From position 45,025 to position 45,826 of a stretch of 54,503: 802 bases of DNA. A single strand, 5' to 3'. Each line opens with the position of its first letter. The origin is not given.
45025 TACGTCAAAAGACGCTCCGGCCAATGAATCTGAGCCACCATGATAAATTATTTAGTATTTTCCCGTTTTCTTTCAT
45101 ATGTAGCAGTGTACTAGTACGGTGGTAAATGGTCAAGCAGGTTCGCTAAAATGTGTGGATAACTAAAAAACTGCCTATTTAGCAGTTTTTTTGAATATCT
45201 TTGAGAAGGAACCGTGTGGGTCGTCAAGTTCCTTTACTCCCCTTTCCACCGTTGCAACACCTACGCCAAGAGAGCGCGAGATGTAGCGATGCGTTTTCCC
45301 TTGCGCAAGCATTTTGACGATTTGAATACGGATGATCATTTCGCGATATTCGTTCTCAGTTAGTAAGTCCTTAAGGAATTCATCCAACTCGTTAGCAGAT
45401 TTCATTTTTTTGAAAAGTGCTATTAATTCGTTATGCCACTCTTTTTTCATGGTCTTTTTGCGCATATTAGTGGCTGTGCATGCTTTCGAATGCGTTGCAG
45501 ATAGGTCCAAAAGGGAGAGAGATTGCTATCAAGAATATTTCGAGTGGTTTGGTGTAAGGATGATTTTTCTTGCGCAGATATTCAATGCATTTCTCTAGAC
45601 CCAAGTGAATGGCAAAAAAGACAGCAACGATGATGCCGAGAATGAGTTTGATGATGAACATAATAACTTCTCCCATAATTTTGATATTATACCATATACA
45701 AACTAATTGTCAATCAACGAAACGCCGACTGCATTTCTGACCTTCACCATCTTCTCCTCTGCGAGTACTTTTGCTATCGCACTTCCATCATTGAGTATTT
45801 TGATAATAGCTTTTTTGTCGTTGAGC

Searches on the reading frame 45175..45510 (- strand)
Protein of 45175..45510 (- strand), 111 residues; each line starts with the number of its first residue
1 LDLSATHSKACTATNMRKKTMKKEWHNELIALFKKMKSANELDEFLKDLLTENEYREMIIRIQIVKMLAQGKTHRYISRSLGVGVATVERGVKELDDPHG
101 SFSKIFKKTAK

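Call 7: search_protein_families(library=pfam, proteins=[window:45175-45510:-], max_evalue=0.1)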
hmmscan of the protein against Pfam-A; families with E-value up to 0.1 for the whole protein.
window:45175-45510:- (111 aa): 13 families
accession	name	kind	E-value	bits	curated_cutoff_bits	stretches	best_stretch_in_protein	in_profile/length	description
PF01371.25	Trp_repressor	-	2.6e-17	63.1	27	1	27-108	4-86/88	Trp repressor protein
PF19610.4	DUF6115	-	0.00014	22.7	27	1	8-88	50-127/134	Family of unknown function (DUF6115)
PF13384.12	HTH_23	-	0.0015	18.7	24.6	1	59-90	5-36/50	Homeodomain-like domain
PF13936.12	HTH_38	-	0.0023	18.1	27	1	61-93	10-42/44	Helix-turn-helix domain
PF21404.3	AMG1_III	-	0.0028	17.9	27.1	1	44-97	11-64/140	Phosphoacetylglucosamine mutase AMG1, domain III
PF12759.13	HTH_Tnp_IS1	-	0.0031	17.5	24.9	1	61-93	11-43/46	InsA C-terminal domain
PF23135.2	TRI4_N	-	0.0086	16.5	27.8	1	19-55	11-47/61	TRI4 N-terminal domain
PF13551.12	HTH_29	-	0.0089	16.5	28.1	1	61-93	1-34/64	Winged helix-turn helix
PF25787.1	HTH_SB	-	0.0096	16.1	43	1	60-89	11-40/53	Sleeping Beauty transposase HTH domain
PF00196.25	GerE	-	0.01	15.9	23.5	1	63-89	9-35/57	Bacterial regulatory proteins, luxR family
PF00637.26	Clathrin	-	0.054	13.7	29.6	1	24-70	8-54/143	Region in Clathrin and VPS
PF07443.18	HARP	-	0.076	13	25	0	25-39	7-21/55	HepA-related protein (HARP)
PF13518.12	HTH_28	-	0.096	13.2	25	0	61-90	2-31/52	Helix-turn-helix domain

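Call 10: find_encoding_contigs(protein=window:45175-45510:-, flank=3000, max_places=10)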
Protein window:45175-45510:- (111 aa): no gene with exactly this product is on record in the collection.

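Call 34: search_protein_families(library=ncbifam, proteins=[window:45175-45510:-], max_evalue=0.05)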
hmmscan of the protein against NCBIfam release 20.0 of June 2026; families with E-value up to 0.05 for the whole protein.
window:45175-45510:- (111 aa): 9 families
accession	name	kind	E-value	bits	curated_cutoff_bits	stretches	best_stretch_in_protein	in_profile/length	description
TIGR01321.1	TrpR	equivalog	1.3e-12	48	67.25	1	22-98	6-82/94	trp operon repressor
TIGR02531.1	yecD_yerC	hypoth_equivalog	3e-09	37.2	42.2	1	28-96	7-75/88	YerC/YecD family TrpR-related protein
NF040595.1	HTH_Cbp1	equivalog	0.00069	19.5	140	0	62-93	53-84/135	CRISPR DNA repeat-binding protein Cbp1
TIGR01884.1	cas_HTH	subfamily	0.0068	15.8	60.2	1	62-96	145-181/202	CRISPR-associated CARF protein Csa3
NF033545.0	transpos_IS630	equivalog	0.011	15.2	100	1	61-95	2-36/299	IS630 family transposase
NF033558.1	transpos_IS1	equivalog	0.012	15.5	100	1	52-97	36-81/199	IS1 family transposase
NF052445.1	RespRegMctR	equivalog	0.019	14.4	300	1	56-95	143-183/205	two-component system response regulator MctR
NF007935.0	PRK10651.1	equivalog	0.023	13.8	250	0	62-95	161-194/216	two-component system response regulator NarL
NF011896.0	PRK15369.1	equivalog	0.034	13.8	242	1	61-89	154-182/211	two component system response regulator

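Call 36: find_homologous_proteins(query=window:45175-45465:-, max_evalue=0.00001)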
Query window:45175-45465:- (96 aa): 5 proteins with E <= 0.00001 among 11 candidates.
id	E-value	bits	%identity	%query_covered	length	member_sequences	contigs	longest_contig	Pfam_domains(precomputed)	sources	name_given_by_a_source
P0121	4.2e-55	201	100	100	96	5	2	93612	PF01371.26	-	-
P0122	4.8e-41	156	78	98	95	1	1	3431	PF01371.26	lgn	-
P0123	7.3e-40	152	78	98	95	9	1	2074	PF01371.26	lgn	-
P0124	8.3e-40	152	77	98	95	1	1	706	PF01371.26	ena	-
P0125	1.2e-38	149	74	98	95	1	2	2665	PF01371.26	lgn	-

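Call 37: find_encoding_contigs(protein=P0122, flank=3000, max_places=4)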
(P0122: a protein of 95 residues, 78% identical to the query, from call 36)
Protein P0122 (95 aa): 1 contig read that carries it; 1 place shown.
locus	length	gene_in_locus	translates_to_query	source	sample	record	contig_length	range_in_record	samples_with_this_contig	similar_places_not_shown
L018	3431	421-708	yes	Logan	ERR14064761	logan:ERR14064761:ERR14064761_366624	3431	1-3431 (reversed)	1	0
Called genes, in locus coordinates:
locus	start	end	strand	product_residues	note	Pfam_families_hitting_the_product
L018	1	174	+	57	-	?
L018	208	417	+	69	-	-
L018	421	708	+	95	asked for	PF01371:Trp_repressor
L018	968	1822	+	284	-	-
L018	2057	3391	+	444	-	PF01336:tRNA_anti-codon, PF00152:tRNA-synt_2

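Call 38: find_encoding_contigs(protein=P0125, flank=3000, max_places=4)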
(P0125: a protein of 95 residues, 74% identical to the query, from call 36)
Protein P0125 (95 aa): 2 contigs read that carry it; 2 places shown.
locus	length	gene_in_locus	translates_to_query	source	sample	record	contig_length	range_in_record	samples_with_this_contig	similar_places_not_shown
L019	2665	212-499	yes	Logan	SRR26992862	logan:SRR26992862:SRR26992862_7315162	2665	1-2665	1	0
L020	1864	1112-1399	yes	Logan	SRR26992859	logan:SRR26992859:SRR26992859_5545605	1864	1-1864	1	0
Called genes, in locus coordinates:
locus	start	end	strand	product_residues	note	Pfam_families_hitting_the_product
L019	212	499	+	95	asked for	PF01371:Trp_repressor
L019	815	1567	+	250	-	-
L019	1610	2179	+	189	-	-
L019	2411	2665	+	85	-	?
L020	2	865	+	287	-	?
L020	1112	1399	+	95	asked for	PF01371:Trp_repressor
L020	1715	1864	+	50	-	?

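Call 39: find_encoding_contigs(protein=P0123, flank=3000, max_places=6)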
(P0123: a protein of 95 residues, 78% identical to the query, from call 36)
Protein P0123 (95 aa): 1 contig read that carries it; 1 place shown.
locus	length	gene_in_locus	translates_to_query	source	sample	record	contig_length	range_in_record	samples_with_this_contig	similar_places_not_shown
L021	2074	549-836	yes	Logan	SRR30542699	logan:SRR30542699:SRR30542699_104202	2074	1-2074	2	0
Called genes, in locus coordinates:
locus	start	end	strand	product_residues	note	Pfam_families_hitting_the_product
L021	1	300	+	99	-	?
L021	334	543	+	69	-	-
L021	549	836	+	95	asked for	PF01371:Trp_repressor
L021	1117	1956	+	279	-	-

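Call 49: search_solved_structures(query=window:45175-45465:-, max_evalue=0.01, show_alignments=2)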
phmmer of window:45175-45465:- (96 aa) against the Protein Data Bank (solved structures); distinct sequences matched with E-value up to 0.01: 20.
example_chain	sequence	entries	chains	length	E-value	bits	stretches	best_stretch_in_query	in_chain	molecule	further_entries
8vd6_A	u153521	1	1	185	1.6e-07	34.7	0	7-74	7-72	CAP REPEAT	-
3kor_A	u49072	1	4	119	1.1e-06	32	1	13-89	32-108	Possible Trp repressor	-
3g1c_A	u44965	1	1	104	2.6e-06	30.8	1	11-93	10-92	The TrpR like protein from Eubacterium eligens ATCC 27750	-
3frw_A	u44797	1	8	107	2.1e-05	27.9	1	9-93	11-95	Putative Trp repressor protein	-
1tro_A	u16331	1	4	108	8.1e-05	26.1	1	5-80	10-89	PROTEIN (TRP REPRESSOR)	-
6f7f_B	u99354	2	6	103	0.00016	25.1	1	6-80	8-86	Trp operon repressor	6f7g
1rcs_A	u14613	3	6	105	0.00016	25.1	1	6-80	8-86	TRP REPRESSOR | HOLO TRP REPRESSOR | APO TRP REPRESSOR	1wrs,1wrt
1trr_A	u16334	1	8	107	0.00017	25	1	6-80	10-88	PROTEIN (TRP REPRESSOR)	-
1co0_A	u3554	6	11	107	0.00017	25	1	6-80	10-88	TRP OPERON REPRESSOR | TRP REPRESSOR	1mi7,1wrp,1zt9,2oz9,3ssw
3wrp_A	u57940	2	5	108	0.00018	25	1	6-80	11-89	TRP REPRESSOR | Trp operon repressor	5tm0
6ejw_A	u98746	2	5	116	0.0002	24.8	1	6-80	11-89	Trp operon repressor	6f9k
1jhg_A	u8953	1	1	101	0.00022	24.6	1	6-80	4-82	TRP OPERON REPRESSOR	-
6st7_A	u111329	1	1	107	0.00025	24.5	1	6-80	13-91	Trp operon repressor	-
6st6_A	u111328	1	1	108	0.00026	24.4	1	6-80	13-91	Trp operon repressor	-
6fal_A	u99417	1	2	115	0.0003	24.2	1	6-79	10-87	Trp operon repressor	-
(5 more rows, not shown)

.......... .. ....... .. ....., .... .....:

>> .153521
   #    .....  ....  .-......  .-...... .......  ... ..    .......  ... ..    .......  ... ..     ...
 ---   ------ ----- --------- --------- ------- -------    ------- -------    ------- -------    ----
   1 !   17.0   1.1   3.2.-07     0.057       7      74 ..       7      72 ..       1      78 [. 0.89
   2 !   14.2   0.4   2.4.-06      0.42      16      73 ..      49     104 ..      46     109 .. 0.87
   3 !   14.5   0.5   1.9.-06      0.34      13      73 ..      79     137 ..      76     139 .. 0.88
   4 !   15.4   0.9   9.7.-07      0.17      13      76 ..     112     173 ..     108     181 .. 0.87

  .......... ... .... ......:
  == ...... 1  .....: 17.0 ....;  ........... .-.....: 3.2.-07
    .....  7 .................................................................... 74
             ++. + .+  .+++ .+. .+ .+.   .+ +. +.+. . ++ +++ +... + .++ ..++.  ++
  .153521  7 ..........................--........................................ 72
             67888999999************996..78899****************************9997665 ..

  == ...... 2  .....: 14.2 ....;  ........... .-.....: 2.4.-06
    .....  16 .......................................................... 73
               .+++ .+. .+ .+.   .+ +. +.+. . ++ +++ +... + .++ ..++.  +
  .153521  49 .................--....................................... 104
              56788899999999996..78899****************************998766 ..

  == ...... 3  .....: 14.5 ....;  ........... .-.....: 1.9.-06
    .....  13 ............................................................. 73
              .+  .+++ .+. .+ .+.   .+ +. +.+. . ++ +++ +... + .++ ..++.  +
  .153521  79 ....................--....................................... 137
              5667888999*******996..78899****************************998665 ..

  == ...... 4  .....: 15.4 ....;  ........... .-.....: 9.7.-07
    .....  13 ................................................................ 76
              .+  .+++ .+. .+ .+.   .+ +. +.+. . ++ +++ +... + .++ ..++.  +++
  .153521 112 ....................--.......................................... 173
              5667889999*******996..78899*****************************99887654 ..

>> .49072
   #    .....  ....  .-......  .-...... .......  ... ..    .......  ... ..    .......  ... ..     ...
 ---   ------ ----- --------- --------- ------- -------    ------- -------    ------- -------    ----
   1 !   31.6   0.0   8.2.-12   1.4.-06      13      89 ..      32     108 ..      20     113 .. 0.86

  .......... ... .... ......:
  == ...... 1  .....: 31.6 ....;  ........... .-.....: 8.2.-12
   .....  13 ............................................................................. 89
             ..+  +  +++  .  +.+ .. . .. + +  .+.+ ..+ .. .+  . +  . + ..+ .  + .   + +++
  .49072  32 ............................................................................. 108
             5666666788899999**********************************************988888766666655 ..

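Call 51: search_solved_structures(query=window:45175-45465:-, max_evalue=0.0002, show_alignments=5)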
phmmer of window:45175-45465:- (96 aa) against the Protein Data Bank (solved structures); distinct sequences matched with E-value up to 0.0002: 10.
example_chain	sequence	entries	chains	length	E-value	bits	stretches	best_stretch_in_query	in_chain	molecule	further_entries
8vd6_A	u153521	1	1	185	1.6e-07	34.7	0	7-74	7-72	CAP REPEAT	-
3kor_A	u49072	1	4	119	1.1e-06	32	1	13-89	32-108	Possible Trp repressor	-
3g1c_A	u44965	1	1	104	2.6e-06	30.8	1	11-93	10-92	The TrpR like protein from Eubacterium eligens ATCC 27750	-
3frw_A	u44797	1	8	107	2.1e-05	27.9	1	9-93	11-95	Putative Trp repressor protein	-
1tro_A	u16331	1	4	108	8.1e-05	26.1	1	5-80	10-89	PROTEIN (TRP REPRESSOR)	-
6f7f_B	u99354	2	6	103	0.00016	25.1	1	6-80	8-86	Trp operon repressor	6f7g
1rcs_A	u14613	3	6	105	0.00016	25.1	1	6-80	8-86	TRP REPRESSOR | HOLO TRP REPRESSOR | APO TRP REPRESSOR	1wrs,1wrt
1trr_A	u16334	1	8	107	0.00017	25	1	6-80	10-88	PROTEIN (TRP REPRESSOR)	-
1co0_A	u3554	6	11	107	0.00017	25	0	6-80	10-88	TRP OPERON REPRESSOR | TRP REPRESSOR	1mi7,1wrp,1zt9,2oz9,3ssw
3wrp_A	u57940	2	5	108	0.00018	25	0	6-80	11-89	TRP REPRESSOR | Trp operon repressor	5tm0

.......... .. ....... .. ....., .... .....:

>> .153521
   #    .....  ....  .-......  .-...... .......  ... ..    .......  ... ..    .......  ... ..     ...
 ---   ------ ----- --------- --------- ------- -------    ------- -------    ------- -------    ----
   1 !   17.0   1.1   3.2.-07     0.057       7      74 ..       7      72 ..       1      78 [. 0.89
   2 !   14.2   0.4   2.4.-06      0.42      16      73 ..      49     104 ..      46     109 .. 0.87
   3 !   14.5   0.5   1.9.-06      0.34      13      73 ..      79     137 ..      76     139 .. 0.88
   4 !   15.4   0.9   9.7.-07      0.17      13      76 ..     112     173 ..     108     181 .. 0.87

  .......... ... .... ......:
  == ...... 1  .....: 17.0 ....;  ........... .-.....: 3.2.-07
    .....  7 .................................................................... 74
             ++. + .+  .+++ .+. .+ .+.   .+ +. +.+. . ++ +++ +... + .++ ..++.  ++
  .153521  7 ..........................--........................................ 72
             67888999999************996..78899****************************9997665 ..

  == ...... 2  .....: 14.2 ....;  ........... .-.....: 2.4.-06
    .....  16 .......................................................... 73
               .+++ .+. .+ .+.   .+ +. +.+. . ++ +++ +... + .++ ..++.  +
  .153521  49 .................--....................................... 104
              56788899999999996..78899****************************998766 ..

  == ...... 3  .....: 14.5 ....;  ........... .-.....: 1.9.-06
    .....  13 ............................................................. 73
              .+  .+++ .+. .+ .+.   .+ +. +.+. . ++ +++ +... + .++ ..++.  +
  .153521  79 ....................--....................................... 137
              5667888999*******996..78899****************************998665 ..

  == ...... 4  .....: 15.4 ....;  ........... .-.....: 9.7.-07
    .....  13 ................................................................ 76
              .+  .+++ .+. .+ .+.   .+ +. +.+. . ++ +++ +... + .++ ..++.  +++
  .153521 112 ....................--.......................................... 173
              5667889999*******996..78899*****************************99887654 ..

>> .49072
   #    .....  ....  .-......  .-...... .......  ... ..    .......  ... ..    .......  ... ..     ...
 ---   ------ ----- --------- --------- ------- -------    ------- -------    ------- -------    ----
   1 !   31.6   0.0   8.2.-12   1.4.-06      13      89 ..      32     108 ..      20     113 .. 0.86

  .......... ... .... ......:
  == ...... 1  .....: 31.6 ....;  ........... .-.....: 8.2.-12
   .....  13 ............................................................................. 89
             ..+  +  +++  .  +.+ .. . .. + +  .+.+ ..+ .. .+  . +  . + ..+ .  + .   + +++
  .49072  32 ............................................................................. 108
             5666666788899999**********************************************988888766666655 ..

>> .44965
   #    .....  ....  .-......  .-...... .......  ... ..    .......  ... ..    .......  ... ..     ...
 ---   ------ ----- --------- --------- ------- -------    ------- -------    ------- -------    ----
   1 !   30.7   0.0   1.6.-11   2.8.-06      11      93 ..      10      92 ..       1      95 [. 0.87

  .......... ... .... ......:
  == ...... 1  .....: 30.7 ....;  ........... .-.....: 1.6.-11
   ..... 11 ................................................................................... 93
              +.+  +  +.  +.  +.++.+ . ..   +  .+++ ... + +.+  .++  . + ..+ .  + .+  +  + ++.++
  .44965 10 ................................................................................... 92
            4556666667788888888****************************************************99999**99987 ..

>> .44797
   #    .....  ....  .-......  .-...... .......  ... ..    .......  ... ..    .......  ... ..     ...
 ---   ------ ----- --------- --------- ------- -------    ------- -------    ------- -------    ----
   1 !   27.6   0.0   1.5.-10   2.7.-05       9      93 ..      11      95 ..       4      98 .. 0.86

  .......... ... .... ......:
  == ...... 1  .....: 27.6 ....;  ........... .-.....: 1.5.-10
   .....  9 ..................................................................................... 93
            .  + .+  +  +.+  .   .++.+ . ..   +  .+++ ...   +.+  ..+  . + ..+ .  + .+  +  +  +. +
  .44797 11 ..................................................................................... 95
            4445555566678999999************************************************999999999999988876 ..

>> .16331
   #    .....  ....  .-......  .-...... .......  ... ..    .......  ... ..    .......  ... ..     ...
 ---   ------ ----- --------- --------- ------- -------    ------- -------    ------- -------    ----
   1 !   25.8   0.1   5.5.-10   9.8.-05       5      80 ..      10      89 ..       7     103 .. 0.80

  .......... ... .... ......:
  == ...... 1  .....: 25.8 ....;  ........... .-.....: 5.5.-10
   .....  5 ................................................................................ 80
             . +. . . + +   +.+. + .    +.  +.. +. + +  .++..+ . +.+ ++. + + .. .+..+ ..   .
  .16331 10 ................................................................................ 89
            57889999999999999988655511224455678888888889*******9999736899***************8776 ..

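Call 77: search_protein_families(library=pfam, proteins=[L019:1610-2179:+], max_evalue=0.01)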
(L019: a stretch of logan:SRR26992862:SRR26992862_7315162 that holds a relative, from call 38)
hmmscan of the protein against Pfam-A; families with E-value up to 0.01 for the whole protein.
L019:1610-2179:+ (189 aa): 1 family
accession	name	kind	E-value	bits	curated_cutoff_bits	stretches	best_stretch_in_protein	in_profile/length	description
PF24235.1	RHG29_45_N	-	0.0084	16.8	27.7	0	83-146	8-69/108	Rho GTPase-activating protein 29/45 N-terminal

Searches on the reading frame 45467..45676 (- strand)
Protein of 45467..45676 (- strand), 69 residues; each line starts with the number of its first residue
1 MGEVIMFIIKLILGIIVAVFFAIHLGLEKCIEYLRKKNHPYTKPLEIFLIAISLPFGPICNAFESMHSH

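Call 7: search_protein_families(library=pfam, proteins=[window:45467-45676:-], max_evalue=0.1)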
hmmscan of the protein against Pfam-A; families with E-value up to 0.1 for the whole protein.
window:45467-45676:- (69 aa): 1 family
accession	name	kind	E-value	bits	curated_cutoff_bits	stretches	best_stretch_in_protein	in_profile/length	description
PF23973.1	DUF7299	-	0.085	13.4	27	0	5-32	6-32/77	Family of unknown function (DUF7299)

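Call 21: find_related_loci(query=A1, collection=genome_contigs, flank=3500)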
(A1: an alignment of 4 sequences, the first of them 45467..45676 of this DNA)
Query A1 (69 aa) in genome_contigs; peptide patterns used: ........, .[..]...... (x = any residue, [..] = any of these).
43 stretches matched a pattern, but none encodes a relative of the query by tblastn (E <= 1e-3).

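Call 22: find_related_loci(query=A1, collection=metagenome_contigs, flank=3500)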
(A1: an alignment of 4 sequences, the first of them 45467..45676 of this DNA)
Query A1 (69 aa) in metagenome_contigs; peptide patterns used: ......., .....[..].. (x = any residue, [..] = any of these).
434 stretches matched a pattern, but none encodes a relative of the query by tblastn (E <= 1e-3).
